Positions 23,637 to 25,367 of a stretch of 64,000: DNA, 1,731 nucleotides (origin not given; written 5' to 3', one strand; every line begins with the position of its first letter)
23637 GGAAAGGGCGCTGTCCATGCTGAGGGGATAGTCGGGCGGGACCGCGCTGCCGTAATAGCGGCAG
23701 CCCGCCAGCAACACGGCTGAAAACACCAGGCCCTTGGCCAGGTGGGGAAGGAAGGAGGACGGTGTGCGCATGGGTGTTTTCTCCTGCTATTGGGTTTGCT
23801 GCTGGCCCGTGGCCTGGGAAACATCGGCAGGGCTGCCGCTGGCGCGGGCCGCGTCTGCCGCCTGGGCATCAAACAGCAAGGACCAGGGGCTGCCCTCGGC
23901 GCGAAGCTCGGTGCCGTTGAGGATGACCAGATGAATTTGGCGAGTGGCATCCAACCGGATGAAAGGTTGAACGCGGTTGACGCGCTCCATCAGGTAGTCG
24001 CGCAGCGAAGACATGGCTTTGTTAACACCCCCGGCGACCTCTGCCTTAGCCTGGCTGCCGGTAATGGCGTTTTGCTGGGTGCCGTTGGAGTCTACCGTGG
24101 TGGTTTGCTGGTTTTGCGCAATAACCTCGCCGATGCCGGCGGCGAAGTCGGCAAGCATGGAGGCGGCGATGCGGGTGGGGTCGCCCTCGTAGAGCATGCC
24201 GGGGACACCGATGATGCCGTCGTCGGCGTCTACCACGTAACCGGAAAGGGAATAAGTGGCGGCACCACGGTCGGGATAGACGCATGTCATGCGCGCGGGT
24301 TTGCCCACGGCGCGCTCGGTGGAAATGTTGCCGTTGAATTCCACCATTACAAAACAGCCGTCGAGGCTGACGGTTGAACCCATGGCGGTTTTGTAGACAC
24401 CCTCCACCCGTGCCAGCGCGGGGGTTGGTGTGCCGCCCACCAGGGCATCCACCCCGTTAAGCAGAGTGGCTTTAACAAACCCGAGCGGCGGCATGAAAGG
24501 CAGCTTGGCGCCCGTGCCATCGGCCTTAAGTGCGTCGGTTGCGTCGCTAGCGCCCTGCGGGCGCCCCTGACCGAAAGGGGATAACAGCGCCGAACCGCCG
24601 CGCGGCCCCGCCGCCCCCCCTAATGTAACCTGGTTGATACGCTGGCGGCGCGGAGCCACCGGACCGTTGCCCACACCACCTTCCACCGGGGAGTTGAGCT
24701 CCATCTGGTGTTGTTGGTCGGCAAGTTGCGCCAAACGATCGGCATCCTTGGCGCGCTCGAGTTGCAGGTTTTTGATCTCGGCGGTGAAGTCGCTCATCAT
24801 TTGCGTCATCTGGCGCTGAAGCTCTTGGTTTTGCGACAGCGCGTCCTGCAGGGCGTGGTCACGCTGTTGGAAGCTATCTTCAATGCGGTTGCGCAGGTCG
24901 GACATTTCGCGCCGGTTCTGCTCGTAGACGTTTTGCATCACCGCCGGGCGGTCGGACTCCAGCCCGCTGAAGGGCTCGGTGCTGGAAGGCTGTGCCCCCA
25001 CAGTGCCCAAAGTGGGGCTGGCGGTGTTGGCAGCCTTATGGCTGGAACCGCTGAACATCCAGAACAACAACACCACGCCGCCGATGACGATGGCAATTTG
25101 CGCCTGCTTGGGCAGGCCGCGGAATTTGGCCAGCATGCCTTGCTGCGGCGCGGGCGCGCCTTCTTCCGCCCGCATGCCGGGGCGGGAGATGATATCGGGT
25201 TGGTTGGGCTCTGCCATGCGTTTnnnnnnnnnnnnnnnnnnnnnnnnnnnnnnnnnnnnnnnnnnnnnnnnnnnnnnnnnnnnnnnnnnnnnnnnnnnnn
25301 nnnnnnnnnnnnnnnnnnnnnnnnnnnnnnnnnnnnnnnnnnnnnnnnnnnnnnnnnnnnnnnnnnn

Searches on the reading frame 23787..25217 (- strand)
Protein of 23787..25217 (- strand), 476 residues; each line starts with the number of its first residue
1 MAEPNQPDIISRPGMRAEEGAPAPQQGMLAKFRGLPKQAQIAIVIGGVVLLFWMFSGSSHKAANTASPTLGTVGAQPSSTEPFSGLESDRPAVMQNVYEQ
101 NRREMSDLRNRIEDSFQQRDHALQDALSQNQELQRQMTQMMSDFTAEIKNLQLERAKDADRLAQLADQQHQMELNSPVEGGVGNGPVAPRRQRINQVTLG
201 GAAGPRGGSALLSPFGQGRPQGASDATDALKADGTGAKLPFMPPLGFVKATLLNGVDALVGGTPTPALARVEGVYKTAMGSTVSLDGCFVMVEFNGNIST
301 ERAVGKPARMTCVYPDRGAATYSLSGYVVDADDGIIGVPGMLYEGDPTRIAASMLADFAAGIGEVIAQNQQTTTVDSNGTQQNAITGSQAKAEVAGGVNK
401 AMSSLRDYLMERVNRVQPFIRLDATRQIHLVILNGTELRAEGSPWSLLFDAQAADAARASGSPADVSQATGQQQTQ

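Call 7: search_protein_families(library=pfam, proteins=[window:23787-25217:-], max_evalue=0.001)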
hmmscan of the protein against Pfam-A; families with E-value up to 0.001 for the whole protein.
window:23787-25217:- (476 aa): 1 family
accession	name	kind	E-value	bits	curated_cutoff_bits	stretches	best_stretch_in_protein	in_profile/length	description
PF03743.19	TrbI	-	1.8e-13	51.2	35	1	247-437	7-187/188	Bacterial conjugation TrbI-like protein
